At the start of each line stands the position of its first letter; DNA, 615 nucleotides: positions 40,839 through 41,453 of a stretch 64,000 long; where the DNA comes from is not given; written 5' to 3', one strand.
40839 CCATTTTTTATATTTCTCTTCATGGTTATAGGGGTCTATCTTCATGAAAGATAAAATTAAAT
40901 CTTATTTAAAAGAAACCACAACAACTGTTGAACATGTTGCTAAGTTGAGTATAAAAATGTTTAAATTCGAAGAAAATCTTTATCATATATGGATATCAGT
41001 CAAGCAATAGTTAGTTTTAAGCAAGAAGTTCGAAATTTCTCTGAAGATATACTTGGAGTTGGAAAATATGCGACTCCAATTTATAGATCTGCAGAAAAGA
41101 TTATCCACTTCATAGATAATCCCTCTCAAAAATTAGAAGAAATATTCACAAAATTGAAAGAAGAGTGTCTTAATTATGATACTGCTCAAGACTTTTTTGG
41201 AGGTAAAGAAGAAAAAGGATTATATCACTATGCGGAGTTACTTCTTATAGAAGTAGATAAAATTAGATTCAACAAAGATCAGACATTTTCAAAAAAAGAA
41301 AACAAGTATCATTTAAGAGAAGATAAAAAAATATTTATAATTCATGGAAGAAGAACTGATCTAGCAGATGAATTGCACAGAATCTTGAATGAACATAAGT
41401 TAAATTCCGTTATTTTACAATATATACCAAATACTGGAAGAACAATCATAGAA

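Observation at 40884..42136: Orphan TIR-like (Cap12/PycTIR-type) protein with a novel N-terminal domain, next to the integrase and a wHTH-TM protein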

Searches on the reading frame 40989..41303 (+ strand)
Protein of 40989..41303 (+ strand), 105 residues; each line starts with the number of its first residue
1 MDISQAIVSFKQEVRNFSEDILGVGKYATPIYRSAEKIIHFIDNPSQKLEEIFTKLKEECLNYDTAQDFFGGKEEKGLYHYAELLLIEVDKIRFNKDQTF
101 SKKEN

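Call 56: search_protein_representatives(protein=window:40989-41303:+)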
Query: 105 residues. Proteins with E-value up to 0.001 (for the whole library): 2; up to 1e-10: 1; up to 1e-30: 1. The best 2 are listed.
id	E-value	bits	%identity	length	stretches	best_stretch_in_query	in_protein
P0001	5.3e-62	222.3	100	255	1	1-105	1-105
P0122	5.2e-05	39.5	41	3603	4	19-52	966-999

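Call 67: predict_structure(alignment_id=A4)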
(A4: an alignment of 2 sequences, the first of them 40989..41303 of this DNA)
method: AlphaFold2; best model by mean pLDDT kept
length: 105 residues; sequences in the alignment: 2
mean_pLDDT: 78.4   pTM: 0.73
mean pLDDT of the five models: 78.4, 78.0, 69.1, 65.8, 53.3
residues with pLDDT >= 90: 33; 70-90: 45; 50-70: 16; < 50: 11
segments of 3 or more residues with pLDDT < 50: 97-105
pLDDT, mean of each block of 10 residues (from residue 1): 86 83 64 91 87 93 74 72 91 62 40
secondary structure, 60 per line:
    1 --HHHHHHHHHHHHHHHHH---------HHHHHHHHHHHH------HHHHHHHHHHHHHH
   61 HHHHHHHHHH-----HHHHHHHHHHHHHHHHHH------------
elements in order: H3-19 H29-40 H47-70 H76-93

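Call 71: fold_search(model_id=the predicted structure, library=pdb)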
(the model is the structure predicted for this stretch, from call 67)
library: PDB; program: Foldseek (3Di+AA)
matches with E <= 10: 235; with E <= 0.001: 0
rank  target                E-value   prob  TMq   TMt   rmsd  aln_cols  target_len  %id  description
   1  1vyk                  1.2e-01  0.97  0.52  0.43   6.0       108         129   13  CRYSTAL STRUCTURE OF PSBQ PROTEIN OF PHOTOSYSTEM II FROM HIGHER PLANTS (released 2005-05-26)
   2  9i4t_Q                2.0e-01  0.92  0.50  0.38   5.6       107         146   15  Photosystem II from Arabidopsis thaliana (released 2026-03-25)
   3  2mwq_MODEL_1_A        2.7e-01  0.69  0.41  0.32   6.3       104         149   15  Solution structure of PsbQ from spinacia oleracea (released 2015-07-29)
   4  5l31_C                3.0e-01  0.54  0.37  0.38   6.0       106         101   11  Crystal structure of an engineered metal-free RIDC1 variant containing five disulfide bonds. (released 2016-11-09)
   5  3iq5_A                3.5e-01  0.54  0.39  0.39   7.1       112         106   12  Crystal structure of an engineered metal-free tetrameric cytochrome cb562 complex templated by Zn-coordination (released 2010-06-16)
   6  5xnl_Q                4.6e-01  0.60  0.43  0.36   6.9       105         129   13  Structure of stacked C2S2M2-type PSII-LHCII supercomplex from Pisum sativum (released 2017-09-20)
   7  6iui_B                5.5e-01  0.84  0.52  0.50   5.1       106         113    7  Crystal structure of GIT1 PBD domain in complex with Paxillin LD4 motif (released 2019-03-06)
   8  5xzi                  5.8e-01  0.82  0.53  0.52   4.7       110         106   10  Crystal structure of the Zn-directed tetramer of the engineered cyt cb562 variant, AB5 (released 2017-12-20)
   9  5l31_A                6.4e-01  0.89  0.57  0.57   4.1       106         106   11  Crystal structure of an engineered metal-free RIDC1 variant containing five disulfide bonds. (released 2016-11-09)
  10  7y5e_G6               6.4e-01  0.25  0.29  0.23  10.5       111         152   10  In situ single-PBS-PSII-PSI-LHCs megacomplex. (released 2023-02-01)
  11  7y5e_Q6               7.6e-01  0.41  0.39  0.32   5.5       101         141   13  In situ single-PBS-PSII-PSI-LHCs megacomplex. (released 2023-02-01)
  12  6a3l_A                7.6e-01  0.30  0.34  0.29   7.3       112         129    9  Crystal structure of cytochrome c' from Shewanella violacea DSS12 (released 2019-06-12)
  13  6ldf_A                8.0e-01  0.80  0.55  0.54   5.1       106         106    9  Crystal structure of the Zn-directed tetramer of the engineered cyt cb 562 variant, C96K AB5 (released 2021-03-03)
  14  6zvo_C                8.0e-01  0.51  0.41  0.32   7.7       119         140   12  Crystal structure of unliganded MLKL executioner domain (released 2020-12-23)
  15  6wza_A                9.5e-01  0.80  0.56  0.56   4.6       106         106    9  Ni-bound structure of an engineered metal-dependent protein trimer, TriCyt1 (released 2020-09-16)
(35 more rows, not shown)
